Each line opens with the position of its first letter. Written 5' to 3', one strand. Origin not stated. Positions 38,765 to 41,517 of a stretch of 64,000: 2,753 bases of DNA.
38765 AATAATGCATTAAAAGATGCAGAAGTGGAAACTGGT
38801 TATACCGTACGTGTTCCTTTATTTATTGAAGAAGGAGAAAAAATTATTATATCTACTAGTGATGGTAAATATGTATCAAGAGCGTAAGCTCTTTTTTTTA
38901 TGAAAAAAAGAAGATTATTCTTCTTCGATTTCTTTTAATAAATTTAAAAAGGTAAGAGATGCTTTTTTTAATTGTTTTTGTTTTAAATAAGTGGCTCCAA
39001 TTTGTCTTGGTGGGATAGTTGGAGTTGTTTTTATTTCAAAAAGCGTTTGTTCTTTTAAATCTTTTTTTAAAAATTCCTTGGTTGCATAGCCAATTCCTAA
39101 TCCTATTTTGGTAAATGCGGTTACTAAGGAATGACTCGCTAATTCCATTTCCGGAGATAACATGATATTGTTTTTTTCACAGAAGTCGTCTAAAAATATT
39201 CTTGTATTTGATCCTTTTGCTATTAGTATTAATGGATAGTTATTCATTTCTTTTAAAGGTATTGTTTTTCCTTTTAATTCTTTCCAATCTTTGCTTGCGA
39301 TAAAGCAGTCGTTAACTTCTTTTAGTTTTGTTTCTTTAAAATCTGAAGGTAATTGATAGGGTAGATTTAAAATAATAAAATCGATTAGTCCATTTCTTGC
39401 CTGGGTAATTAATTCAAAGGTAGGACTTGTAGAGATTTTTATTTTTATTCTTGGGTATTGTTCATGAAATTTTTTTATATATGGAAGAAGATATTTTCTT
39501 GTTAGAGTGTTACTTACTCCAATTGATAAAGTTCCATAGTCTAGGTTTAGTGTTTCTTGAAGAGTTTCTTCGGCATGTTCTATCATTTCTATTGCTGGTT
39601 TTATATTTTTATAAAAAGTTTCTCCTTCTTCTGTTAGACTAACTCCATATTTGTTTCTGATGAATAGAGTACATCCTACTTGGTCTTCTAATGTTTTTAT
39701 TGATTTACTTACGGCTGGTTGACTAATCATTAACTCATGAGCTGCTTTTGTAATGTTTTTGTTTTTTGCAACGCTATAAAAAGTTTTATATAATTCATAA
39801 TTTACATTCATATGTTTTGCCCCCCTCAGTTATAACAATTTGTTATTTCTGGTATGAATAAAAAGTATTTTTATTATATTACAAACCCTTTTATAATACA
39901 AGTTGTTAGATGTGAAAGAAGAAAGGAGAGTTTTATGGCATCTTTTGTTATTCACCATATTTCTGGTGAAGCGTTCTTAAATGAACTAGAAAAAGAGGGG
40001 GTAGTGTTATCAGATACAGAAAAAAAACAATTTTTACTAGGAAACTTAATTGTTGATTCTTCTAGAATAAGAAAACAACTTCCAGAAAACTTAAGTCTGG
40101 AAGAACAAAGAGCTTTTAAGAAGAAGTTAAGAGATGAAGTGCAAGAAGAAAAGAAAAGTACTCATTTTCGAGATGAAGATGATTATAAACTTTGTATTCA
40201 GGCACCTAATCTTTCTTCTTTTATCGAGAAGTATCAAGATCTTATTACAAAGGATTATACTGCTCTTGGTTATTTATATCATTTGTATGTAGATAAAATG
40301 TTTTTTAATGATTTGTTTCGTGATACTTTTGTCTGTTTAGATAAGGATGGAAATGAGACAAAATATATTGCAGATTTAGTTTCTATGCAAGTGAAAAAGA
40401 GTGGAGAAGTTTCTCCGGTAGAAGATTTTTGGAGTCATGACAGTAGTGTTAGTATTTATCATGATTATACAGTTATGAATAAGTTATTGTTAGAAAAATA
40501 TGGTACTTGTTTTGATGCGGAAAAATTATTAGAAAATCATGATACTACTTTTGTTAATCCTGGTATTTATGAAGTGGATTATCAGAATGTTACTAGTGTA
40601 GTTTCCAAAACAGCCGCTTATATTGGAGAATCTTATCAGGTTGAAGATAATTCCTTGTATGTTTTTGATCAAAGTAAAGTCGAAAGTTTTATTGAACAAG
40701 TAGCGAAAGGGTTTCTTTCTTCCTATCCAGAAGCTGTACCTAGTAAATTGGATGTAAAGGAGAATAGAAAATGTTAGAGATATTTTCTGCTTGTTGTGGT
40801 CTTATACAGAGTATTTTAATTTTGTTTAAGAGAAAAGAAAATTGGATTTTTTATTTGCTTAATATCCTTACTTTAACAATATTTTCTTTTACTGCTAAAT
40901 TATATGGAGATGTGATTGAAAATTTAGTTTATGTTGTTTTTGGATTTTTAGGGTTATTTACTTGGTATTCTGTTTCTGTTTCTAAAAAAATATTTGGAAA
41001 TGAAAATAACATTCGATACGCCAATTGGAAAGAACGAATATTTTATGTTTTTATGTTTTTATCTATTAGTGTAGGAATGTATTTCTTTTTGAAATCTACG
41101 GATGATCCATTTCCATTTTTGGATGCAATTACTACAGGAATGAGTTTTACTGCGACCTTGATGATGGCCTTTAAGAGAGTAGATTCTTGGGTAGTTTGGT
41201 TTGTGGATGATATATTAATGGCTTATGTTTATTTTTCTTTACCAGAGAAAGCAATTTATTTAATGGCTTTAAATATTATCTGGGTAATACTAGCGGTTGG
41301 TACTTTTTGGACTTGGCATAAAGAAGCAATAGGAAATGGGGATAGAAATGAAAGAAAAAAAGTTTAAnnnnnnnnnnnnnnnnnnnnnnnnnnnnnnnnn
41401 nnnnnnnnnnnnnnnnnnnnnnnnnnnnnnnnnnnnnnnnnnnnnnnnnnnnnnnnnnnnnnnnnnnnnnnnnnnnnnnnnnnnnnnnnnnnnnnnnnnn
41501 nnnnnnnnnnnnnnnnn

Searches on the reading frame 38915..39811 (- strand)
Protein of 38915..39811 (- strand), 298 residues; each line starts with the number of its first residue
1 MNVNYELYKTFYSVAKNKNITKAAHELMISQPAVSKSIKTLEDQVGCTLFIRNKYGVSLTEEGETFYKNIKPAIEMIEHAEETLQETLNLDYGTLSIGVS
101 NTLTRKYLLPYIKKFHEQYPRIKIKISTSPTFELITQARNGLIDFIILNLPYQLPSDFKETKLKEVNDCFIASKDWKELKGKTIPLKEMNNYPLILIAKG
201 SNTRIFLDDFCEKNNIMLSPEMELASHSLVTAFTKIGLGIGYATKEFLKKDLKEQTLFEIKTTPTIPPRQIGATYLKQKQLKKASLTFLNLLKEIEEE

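Call 3: search_protein_families(library=pfam, proteins=[window:38915-39811:-], max_evalue=0.1)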
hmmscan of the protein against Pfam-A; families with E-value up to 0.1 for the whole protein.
window:38915-39811:- (298 aa): 2 families
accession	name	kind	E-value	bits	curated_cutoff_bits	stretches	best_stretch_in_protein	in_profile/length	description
PF03466.25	LysR_substrate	-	2.1e-31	109.4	28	1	93-294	6-206/209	LysR substrate binding domain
PF00126.33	HTH_1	-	5.2e-20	71.6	26.6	1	7-64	3-60/60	Bacterial regulatory helix-turn-helix protein, lysR family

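Call 4: search_protein_families(library=ncbifam, proteins=[window:38915-39811:-], max_evalue=0.1)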
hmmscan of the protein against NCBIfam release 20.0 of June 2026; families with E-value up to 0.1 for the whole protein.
window:38915-39811:- (298 aa): 59 families (the best 25 are shown)
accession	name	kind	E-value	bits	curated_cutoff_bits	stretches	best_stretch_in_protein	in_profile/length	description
NF040786.1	LysR_Sec_metab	equivalog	1.4e-39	135.9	250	1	5-294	3-296/298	selenium metabolism-associated LysR family transcriptional regulator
TIGR03339.1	phn_lysR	subfamily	7e-38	130.5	341.1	1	9-291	3-278/279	aminoethylphosphonate catabolism associated LysR family transcriptional regulator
TIGR02424.1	TF_pcaQ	equivalog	4.9e-35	120.9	303.8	1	9-296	9-298/300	pca operon transcription factor PcaQ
NF047520.1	trans_act_CidR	equivalog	2.5e-34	118.8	415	1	9-294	7-290/292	cidABC operon transcriptional activator CidR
NF053705.1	TransRegGltCGpos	equivalog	9.5e-34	117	350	1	9-294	7-291/300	glutamate biosynthesis transcriptional regulator GltC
NF045775.1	acetoin_reg_AlsR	exception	3.2e-33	115.5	430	1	9-243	7-242/290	acetoin biosynthesis transcriptional regulator AlsR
NF008416.0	PRK11242.1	equivalog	5.3e-32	111.3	277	1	11-294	9-289/300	transcriptional regulator CynR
NF007307.0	PRK09791.1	equivalog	7.7e-31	107.3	336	1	3-267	5-268/302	LysR family transcriptional regulator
NF008722.0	PRK11716.1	equivalog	1e-30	106.8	246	1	6-291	4-289/293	HTH-type transcriptional activator IlvY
NF008352.0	PRK11139.1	subfamily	5.3e-29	101.3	288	1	9-133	12-134/305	transcriptional regulator GcvA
NF040888.1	trans_reg_YafC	equivalog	3.9e-26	91.6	470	1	1-294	1-291/293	DNA-binding transcriptional regulator YafC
NF008095.0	PRK10837.1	subfamily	2.6e-25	89.2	281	1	8-293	8-287/290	LysR family transcriptional regulator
NF009326.0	PRK12681.1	equivalog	4.2e-25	88.9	436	1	14-247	13-247/324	HTH-type transcriptional regulator CysB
NF009327.0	PRK12684.1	subfamily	4.9e-25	88.4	402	1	14-245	13-245/313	CysB family HTH-type transcriptional regulator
NF040889.1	trans_reg_YeiE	equivalog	1.6e-24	86.6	480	1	8-291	8-285/288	DNA-binding transcriptional regulator YeiE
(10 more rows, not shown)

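Call 5: search_protein_families(library=padloc, proteins=[window:38915-39811:-], max_evalue=0.1)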
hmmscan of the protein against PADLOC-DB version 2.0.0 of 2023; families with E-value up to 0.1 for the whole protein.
window:38915-39811:- (298 aa): 0 families

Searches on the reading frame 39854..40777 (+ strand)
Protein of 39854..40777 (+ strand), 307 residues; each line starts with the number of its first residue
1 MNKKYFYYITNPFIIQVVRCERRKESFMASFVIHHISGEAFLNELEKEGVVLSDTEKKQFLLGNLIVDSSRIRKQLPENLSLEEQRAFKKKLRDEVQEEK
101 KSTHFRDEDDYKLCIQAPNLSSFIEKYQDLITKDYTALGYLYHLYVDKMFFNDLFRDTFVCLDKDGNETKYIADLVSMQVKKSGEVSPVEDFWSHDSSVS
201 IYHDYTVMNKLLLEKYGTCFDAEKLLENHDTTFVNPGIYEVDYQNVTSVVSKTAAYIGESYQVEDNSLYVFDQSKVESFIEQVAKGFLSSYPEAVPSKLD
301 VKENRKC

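Call 3: search_protein_families(library=pfam, proteins=[window:39854-40777:+], max_evalue=0.1)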
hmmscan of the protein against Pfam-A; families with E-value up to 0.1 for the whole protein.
window:39854-40777:+ (307 aa): 0 families

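Call 4: search_protein_families(library=ncbifam, proteins=[window:39854-40777:+], max_evalue=0.1)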
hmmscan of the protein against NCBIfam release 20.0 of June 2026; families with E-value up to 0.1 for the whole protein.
window:39854-40777:+ (307 aa): 0 families

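Call 5: search_protein_families(library=padloc, proteins=[window:39854-40777:+], max_evalue=0.1)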
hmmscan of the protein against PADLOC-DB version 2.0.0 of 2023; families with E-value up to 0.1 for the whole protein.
window:39854-40777:+ (307 aa): 1 family
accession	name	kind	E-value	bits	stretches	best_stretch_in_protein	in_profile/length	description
PDLC01522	Csx19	-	0.049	11.8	0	8-62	35-86/126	CAS-III-D; effector_UNK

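Call 8: search_solved_structures(query=window:39854-40777:+, max_evalue=1, show_alignments=1)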
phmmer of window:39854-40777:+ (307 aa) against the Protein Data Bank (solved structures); distinct sequences matched with E-value up to 1: 0.

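Call 56: search_protein_representatives(protein=window:39854-40777:+)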
Query: 307 residues. Proteins with E-value up to 0.001 (for the whole library): 221; up to 1e-10: 99; up to 1e-30: 32. The best 150 are listed.
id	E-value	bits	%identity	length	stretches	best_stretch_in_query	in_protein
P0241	3.9e-76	272.7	53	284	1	28-297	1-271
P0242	3.5e-72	259.8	51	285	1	28-298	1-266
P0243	1.1e-68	248.3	48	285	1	28-300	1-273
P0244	1.3e-65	238.2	46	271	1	28-297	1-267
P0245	2.1e-64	234.2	45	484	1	28-293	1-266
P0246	4.4e-64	233.2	44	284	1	28-304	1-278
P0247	3.9e-63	230.1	47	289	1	28-294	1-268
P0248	2.0e-62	227.8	53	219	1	89-298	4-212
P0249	1.9e-61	224.6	46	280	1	28-295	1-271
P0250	4.3e-57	210.2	39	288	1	28-299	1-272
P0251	2.1e-54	201.4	45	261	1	28-296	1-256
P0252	1.3e-52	195.6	44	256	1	28-298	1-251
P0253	9.8e-50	186.1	41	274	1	28-298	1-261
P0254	1.8e-49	185.2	40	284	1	27-293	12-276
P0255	2.1e-48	181.7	41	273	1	28-306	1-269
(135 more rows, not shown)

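Call 58: search_solved_structures(query=A3, max_evalue=1, show_alignments=2)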
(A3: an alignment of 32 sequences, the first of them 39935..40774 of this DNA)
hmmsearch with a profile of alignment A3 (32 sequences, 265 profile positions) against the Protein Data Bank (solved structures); distinct sequences matched with E-value up to 1: 4.
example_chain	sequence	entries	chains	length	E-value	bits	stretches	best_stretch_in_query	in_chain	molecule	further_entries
5dmr_B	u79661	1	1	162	0.22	14.1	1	55-94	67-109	Eukaryotic peptide chain release factor subunit 1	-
2ktu_A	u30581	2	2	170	0.24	14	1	55-94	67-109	Eukaryotic peptide chain release factor subunit 1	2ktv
9lia_B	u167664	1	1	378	0.31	13.7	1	117-204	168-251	4-hydroxyphenylpyruvate dioxygenase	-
8xtv_A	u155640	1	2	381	0.32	13.6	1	117-204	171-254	4-hydroxyphenylpyruvate dioxygenase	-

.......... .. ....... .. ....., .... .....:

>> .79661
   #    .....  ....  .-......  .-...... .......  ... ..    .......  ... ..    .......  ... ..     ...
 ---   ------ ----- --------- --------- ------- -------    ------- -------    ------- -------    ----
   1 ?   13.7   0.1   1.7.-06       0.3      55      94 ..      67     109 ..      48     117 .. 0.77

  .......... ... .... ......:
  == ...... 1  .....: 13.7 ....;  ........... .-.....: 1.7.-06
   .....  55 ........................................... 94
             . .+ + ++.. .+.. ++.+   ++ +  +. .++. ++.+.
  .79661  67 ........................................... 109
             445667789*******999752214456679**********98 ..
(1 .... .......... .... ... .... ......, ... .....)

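Call 59: search_protein_families(library=pfam, alignment_id=A3, max_evalue=0.01)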
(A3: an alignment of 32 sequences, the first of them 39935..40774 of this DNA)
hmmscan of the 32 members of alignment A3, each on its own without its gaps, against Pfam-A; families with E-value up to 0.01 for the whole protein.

A. member 1, window:39935-40774:+ (280 aa): 0 families

B. families by the number of members that match (of 32 scanned): 2 families
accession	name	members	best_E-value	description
PF00882.24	Zn_dep_PLPC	12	1.7e-05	Zinc dependent phospholipase C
PF10566.15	Glyco_hydro_97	1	0.006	Glycoside hydrolase 97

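Call 66: search_protein_families(library=phrogs, proteins=[window:39935-40777:+], max_evalue=0.01)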
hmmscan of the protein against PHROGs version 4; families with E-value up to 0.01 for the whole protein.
window:39935-40777:+ (280 aa): 0 families

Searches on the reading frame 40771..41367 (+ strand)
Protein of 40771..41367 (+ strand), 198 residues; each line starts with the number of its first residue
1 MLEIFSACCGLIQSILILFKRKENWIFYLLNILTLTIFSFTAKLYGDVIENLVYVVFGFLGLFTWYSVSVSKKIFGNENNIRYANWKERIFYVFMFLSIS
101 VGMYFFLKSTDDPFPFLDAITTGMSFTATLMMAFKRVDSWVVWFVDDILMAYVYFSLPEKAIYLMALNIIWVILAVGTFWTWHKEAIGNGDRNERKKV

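Call 3: search_protein_families(library=pfam, proteins=[window:40771-41367:+], max_evalue=0.1)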
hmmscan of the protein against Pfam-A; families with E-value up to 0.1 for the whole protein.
window:40771-41367:+ (198 aa): 2 families
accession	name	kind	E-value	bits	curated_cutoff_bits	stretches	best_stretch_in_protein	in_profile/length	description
PF04973.17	NMN_transporter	-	9.8e-34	117.3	27.3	1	2-184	3-175/175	Nicotinamide mononucleotide transporter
PF19611.4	DUF6116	-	0.067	13.6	27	0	112-133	26-44/50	Family of unknown function (DUF6116)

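Call 4: search_protein_families(library=ncbifam, proteins=[window:40771-41367:+], max_evalue=0.1)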
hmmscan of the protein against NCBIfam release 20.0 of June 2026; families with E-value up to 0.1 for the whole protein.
window:40771-41367:+ (198 aa): 2 families
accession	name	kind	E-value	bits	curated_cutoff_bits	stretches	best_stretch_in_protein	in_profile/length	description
TIGR01528.1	NMN_trans_PnuC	equivalog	5.3e-20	72.1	42.45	1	2-185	4-184/187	nicotinamide riboside transporter PnuC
NF011926.0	PRK15397.1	subfamily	1.5e-10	41.3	335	1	110-193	155-236/239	nicotinamide riboside transporter PnuC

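Call 5: search_protein_families(library=padloc, proteins=[window:40771-41367:+], max_evalue=0.1)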
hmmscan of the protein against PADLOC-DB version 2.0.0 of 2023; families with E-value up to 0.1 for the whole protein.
window:40771-41367:+ (198 aa): 1 family
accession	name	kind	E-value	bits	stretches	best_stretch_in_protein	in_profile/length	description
PDLC01160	CARF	-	0.022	12.7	1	163-195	12-45/172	"CARF, 2 TMs"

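Call 61: search_solved_structures(query=window:40771-41367:+, max_evalue=1, show_alignments=2)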
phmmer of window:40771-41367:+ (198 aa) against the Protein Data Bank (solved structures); distinct sequences matched with E-value up to 1: 1.
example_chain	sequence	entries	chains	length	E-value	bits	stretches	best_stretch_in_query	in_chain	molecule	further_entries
4qtn_A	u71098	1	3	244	1.3e-08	38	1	6-184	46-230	Nicotinamide riboside transporter PnuC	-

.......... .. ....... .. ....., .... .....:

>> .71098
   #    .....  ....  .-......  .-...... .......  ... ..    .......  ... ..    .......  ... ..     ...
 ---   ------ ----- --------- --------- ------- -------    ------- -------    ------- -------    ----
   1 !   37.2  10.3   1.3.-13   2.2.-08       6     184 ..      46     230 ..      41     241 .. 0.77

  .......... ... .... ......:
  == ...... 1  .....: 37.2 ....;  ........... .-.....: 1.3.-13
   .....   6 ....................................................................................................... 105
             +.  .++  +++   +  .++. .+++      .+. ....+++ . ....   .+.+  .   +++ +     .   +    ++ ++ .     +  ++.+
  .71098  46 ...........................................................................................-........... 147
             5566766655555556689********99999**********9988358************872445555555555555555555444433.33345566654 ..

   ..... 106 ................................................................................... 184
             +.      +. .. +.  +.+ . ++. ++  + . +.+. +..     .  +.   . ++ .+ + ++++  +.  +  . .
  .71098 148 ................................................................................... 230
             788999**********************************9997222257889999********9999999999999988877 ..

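Call 66: search_protein_families(library=phrogs, proteins=[window:40771-41367:+], max_evalue=0.01)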
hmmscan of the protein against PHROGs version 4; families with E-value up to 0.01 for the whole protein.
window:40771-41367:+ (198 aa): 1 family
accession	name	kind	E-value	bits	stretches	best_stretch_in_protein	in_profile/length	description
phrog_1880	-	moron, auxiliary metabolic gene and host takeover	2.7e-27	96.8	1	1-186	43-230/235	PnuC-like nicotinamide mononucleotide transport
